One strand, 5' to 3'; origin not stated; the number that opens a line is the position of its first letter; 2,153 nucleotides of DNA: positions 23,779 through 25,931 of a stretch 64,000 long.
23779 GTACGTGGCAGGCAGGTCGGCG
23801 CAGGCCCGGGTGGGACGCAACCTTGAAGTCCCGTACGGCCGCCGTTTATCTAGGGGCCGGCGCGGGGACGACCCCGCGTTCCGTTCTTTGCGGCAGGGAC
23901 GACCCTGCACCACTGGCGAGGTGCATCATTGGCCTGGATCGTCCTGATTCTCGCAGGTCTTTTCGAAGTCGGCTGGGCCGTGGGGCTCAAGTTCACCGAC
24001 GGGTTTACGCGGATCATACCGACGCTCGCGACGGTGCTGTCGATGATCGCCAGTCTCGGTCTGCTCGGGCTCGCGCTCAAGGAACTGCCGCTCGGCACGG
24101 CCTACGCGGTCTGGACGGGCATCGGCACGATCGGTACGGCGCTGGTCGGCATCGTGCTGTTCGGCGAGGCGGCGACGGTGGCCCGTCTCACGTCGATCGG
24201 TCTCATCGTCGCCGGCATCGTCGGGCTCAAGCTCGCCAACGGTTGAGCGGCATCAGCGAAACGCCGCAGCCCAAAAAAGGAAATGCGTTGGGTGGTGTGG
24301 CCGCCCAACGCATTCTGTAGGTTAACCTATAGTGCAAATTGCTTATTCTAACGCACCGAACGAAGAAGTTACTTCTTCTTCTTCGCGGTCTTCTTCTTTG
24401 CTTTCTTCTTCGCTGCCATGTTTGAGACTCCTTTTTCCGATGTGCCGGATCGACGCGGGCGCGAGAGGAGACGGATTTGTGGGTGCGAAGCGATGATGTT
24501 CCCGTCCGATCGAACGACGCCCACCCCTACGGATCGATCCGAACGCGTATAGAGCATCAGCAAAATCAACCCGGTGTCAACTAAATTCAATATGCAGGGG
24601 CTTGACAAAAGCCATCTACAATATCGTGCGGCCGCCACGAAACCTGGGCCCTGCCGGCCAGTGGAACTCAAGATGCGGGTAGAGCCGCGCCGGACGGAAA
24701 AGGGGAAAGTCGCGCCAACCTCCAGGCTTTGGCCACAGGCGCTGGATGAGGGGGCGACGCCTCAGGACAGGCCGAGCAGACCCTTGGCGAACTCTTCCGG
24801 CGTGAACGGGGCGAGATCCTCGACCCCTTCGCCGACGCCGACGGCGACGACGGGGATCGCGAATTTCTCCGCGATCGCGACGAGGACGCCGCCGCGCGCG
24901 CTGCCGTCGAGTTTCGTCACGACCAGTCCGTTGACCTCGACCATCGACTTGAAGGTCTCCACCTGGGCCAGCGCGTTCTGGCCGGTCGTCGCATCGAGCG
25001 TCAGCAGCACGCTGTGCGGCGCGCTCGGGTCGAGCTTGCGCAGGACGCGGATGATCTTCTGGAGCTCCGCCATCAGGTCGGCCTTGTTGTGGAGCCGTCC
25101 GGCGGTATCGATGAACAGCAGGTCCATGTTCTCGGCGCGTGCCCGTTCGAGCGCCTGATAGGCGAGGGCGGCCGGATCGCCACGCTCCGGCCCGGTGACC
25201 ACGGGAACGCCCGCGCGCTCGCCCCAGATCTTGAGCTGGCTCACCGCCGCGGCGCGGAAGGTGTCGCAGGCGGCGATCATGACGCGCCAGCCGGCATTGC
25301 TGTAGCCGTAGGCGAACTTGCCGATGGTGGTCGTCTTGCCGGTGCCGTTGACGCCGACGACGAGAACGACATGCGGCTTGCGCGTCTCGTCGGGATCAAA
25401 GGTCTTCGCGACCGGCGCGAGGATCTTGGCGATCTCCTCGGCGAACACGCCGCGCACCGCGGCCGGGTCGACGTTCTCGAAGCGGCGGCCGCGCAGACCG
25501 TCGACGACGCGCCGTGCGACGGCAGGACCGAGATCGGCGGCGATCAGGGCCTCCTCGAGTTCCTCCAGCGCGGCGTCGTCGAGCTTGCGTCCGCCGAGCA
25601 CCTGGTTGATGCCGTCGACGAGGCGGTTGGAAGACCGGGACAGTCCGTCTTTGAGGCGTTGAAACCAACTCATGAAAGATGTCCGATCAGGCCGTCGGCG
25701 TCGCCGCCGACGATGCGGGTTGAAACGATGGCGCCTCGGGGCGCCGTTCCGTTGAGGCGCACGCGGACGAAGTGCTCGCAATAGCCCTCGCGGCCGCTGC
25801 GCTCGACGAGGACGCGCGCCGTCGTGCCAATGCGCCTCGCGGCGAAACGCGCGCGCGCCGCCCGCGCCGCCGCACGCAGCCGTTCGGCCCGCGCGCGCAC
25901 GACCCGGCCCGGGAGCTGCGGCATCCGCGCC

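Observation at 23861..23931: Guanidine-II (mini-ykkC) riboswitch controlling an SMR guanidinium exporter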

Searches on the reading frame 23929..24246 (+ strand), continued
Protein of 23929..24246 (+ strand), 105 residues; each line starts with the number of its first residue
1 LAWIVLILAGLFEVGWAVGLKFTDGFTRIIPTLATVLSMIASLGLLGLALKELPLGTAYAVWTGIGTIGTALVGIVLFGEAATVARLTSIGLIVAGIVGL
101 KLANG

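Call 21: find_encoding_contigs(protein=P0009, flank=1500, max_places=3)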
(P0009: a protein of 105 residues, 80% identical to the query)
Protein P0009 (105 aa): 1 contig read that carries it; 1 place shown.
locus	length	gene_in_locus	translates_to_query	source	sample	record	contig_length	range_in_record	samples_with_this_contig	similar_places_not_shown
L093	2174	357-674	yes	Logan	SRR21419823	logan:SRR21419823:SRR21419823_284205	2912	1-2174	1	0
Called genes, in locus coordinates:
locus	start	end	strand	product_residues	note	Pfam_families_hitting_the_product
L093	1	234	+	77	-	?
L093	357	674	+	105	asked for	PF00893:Multi_Drug_Res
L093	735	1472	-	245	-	PF00081:Sod_Fe_N, PF02777:Sod_Fe_C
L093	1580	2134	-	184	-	-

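Call 22: find_encoding_contigs(protein=P0004, flank=1500, max_places=3)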
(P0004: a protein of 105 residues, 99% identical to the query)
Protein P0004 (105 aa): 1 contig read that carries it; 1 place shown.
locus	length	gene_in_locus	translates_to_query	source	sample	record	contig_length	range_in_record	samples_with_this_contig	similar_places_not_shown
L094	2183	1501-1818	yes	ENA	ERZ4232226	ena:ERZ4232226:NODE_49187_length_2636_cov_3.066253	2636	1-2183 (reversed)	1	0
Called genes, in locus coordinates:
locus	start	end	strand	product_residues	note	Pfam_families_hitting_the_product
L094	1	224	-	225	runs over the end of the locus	?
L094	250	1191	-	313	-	PF00294:PfkB, PF25270:Khk (faint)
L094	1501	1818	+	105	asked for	PF00893:Multi_Drug_Res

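Call 26: search_solved_structures(query=window:23929-24246:+, show_alignments=2)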
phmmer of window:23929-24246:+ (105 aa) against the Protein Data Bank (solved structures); distinct sequences matched with E-value up to 0.001: 8.
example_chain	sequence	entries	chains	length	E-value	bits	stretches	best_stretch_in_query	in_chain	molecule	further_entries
6wk5_B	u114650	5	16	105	5.2e-30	107.3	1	1-103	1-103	Multidrug resistance protein, SMR family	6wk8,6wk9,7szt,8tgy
8vxu_A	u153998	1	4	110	2.6e-29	105.1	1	1-103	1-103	Multidrug resistance protein, SMR family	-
7mgx_A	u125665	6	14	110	4e-13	53.1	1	10-102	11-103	Multidrug transporter EmrE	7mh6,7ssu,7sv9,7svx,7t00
3b5d_A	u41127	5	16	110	5.1e-12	49.6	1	10-102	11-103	Multidrug transporter emrE | SMR family multidrug efflux protein EmrE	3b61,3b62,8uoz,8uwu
8uoz_B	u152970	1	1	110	6.4e-12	49.2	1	12-102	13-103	SMR family multidrug efflux protein EmrE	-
7jk8_A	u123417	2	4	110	9.5e-12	48.7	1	10-102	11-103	Multidrug SMR transporter | Multidrug transporter EmrE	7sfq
8uwu_A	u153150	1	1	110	9.5e-12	48.7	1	10-102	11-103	SMR family multidrug efflux protein EmrE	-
2i68_A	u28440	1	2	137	1e-11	48.6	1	10-102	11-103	Protein emrE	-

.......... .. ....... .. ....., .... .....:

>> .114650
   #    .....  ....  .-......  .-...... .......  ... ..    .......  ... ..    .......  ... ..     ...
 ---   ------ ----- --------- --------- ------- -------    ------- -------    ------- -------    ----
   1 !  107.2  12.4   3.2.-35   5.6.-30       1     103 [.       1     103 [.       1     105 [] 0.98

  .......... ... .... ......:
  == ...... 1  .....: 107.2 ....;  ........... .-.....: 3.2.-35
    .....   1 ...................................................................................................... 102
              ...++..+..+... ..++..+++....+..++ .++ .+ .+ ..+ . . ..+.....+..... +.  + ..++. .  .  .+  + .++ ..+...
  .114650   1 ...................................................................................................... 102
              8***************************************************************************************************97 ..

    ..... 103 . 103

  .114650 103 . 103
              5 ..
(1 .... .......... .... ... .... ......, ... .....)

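Call 34: list_cluster_members(proteins=[P0001])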
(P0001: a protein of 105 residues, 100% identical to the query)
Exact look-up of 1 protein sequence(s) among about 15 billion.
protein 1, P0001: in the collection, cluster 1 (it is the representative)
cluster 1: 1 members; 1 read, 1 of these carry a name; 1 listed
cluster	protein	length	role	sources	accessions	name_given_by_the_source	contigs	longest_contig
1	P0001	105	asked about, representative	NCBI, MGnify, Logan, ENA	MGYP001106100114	CR=1 FL=1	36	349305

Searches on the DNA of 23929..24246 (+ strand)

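Call 28: search_rna_families(sources=[L001, L002, L003, L004, L005, L006, L007, L008, L010, L011, L012, L013, L014, L015, L016, L017, L018, L019, L020, L021], threshold=gathering)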
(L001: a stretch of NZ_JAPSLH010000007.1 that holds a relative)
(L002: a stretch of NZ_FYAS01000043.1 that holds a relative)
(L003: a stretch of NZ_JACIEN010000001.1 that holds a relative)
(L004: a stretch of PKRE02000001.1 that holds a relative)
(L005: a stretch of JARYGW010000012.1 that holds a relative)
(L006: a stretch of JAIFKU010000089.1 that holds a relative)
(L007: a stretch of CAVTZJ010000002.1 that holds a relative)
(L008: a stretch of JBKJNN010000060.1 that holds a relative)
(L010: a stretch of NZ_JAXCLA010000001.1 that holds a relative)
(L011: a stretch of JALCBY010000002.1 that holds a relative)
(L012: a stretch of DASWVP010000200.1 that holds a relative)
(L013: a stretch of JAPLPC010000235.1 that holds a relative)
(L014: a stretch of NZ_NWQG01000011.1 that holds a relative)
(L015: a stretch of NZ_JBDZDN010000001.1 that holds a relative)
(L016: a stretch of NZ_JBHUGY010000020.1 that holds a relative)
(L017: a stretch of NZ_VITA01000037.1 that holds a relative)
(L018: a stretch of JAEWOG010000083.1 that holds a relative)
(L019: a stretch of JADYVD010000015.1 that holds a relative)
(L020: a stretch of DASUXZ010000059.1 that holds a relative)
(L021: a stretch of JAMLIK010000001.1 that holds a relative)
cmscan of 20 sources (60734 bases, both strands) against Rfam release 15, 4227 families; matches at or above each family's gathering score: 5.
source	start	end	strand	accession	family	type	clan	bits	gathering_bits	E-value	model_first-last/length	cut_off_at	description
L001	1436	1480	+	RF01068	Guanidine-II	Cis-reg; riboswitch;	-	41.4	32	7.5e-05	1-48/48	no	Guanidine-II riboswitch aptamer (mini-ykkC)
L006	1439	1482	+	RF01068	Guanidine-II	Cis-reg; riboswitch;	-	41.3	32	7.8e-05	1-48/48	no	Guanidine-II riboswitch aptamer (mini-ykkC)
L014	1423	1474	+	RF01068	Guanidine-II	Cis-reg; riboswitch;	-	39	32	0.00028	1-48/48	no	Guanidine-II riboswitch aptamer (mini-ykkC)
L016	1383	1433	+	RF01068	Guanidine-II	Cis-reg; riboswitch;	-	36.4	32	0.0012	1-48/48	no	Guanidine-II riboswitch aptamer (mini-ykkC)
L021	1430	1479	+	RF01068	Guanidine-II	Cis-reg; riboswitch;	-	35.9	32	0.0016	1-48/48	no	Guanidine-II riboswitch aptamer (mini-ykkC)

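Call 29: search_rna_families(sources=[L022, L023, L024, L025, L026, L027, L028, L029, L030, L031, L032, L033, L034, L035, L036, L037, L038, L039, L040, L041], threshold=gathering)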
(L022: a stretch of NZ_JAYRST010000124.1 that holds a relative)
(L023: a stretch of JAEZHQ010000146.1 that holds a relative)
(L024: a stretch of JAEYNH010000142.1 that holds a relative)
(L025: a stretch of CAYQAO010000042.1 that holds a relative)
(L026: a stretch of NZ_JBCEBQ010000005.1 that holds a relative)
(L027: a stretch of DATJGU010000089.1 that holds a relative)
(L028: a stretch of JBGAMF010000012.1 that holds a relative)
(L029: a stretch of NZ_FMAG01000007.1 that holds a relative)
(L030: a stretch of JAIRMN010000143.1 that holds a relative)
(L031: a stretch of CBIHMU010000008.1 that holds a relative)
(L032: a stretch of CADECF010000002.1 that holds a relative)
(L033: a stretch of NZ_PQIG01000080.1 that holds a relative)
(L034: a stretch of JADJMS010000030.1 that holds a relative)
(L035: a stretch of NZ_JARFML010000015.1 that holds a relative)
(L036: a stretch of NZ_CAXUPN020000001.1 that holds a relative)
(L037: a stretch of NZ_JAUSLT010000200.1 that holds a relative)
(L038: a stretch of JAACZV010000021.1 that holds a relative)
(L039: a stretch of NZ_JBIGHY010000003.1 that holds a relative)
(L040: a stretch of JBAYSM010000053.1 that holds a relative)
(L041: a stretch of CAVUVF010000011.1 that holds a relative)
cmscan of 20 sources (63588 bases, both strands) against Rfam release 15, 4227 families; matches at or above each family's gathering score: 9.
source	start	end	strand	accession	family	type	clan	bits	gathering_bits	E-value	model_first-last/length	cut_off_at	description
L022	1346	1394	+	RF01068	Guanidine-II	Cis-reg; riboswitch;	-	44.9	32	1.1e-05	1-48/48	no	Guanidine-II riboswitch aptamer (mini-ykkC)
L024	1428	1479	+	RF01068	Guanidine-II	Cis-reg; riboswitch;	-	43.7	32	2.2e-05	1-48/48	no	Guanidine-II riboswitch aptamer (mini-ykkC)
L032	1441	1484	+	RF01068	Guanidine-II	Cis-reg; riboswitch;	-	43.5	32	2.4e-05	1-48/48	no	Guanidine-II riboswitch aptamer (mini-ykkC)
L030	218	262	+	RF01068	Guanidine-II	Cis-reg; riboswitch;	-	40.7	32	0.00012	1-48/48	no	Guanidine-II riboswitch aptamer (mini-ykkC)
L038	1421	1469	+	RF01068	Guanidine-II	Cis-reg; riboswitch;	-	39.4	32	0.00024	1-48/48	no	Guanidine-II riboswitch aptamer (mini-ykkC)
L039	1417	1461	+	RF01068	Guanidine-II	Cis-reg; riboswitch;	-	35.5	32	0.0021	1-48/48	no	Guanidine-II riboswitch aptamer (mini-ykkC)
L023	155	206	+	RF01068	Guanidine-II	Cis-reg; riboswitch;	-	33.8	32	0.0053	1-48/48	no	Guanidine-II riboswitch aptamer (mini-ykkC)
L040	1429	1479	+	RF01068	Guanidine-II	Cis-reg; riboswitch;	-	32.5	32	0.011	1-48/48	no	Guanidine-II riboswitch aptamer (mini-ykkC)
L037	1432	1481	+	RF01068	Guanidine-II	Cis-reg; riboswitch;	-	32.1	32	0.014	1-48/48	no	Guanidine-II riboswitch aptamer (mini-ykkC)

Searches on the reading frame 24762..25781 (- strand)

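Call 4: search_protein_families(library=ncbifam, proteins=[window:24762-25781:-])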
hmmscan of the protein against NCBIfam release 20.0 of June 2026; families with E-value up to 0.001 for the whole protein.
window:24762-25781:- (339 aa): 12 families
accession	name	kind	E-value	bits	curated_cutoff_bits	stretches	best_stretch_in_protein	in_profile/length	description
TIGR00064.1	ftsY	equivalog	2.3e-94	315.8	260.7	1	67-335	2-278/279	signal recognition particle-docking protein FtsY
TIGR00959.1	ffh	equivalog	4.2e-60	203.8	473.2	1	66-338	20-296/428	signal recognition particle protein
TIGR01425.1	SRP54_euk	equivalog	2.9e-50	171.4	576.25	1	71-338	30-296/428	signal recognition particle protein SRP54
TIGR03499.1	FlhF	equivalog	5.3e-22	79.1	174.15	1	23-228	96-286/286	flagellar biosynthesis GTPase FlhF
NF009367.0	PRK12724.1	equivalog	4.6e-15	55.4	718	1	127-319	214-397/433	flagellar biosynthesis regulator FlhF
NF005230.0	PRK06731.1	equivalog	1.2e-13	51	553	1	118-336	66-278/281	flagellar biosynthesis regulator FlhF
NF011311.0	PRK14722.1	equivalog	1.1e-10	41.1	777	1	75-321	79-321/374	flagellar biosynthesis regulator FlhF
NF011312.0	PRK14723.1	equivalog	1.1e-10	40.8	951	1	56-321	111-364/768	flagellar biosynthesis regulator FlhF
NF009366.0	PRK12723.1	equivalog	2e-10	40.4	585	1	132-303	170-334/388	flagellar biosynthesis regulator FlhF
NF009368.0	PRK12726.1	equivalog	1.2e-09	37.8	832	1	127-319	200-380/407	flagellar biosynthesis regulator FlhF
NF011310.0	PRK14721.1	equivalog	4.2e-08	32.9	725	1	115-313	169-360/423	flagellar biosynthesis regulator FlhF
TIGR00073.1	hypB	equivalog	0.00078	19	121.2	0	137-230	31-122/217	hydrogenase nickel incorporation protein HypB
